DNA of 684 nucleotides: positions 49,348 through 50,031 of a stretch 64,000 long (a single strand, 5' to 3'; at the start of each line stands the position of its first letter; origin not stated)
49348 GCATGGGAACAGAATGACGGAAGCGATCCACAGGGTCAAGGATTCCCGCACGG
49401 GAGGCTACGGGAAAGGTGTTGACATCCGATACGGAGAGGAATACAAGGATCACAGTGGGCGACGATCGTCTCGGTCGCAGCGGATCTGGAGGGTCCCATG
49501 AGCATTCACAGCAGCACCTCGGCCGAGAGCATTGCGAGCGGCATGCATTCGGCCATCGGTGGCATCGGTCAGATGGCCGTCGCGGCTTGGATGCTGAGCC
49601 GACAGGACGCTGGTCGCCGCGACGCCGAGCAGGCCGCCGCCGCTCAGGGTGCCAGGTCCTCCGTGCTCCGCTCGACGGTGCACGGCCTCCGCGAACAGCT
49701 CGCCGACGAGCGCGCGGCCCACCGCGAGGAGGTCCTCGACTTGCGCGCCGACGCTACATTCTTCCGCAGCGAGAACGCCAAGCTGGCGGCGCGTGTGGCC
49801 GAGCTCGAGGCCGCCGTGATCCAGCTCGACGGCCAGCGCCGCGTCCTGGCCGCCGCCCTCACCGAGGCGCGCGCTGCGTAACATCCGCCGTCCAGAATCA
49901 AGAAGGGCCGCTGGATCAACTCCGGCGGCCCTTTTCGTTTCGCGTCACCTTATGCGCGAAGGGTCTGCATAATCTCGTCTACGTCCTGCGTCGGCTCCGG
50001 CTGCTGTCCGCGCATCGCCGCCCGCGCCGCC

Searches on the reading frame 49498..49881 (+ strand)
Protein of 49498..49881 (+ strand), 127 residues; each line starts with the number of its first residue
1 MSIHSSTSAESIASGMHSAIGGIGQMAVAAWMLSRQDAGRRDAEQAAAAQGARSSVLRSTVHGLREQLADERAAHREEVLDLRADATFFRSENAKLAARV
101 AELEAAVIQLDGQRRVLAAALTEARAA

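Call 17: search_protein_families(library=phrogs, proteins=[window:49498-49881:+], max_evalue=0.001)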
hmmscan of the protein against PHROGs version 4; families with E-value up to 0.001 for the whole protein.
window:49498-49881:+ (127 aa): 1 family
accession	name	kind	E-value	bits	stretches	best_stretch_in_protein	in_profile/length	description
phrog_2658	-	other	0.0002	22.6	1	15-118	7-107/126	hol-like chemotaxis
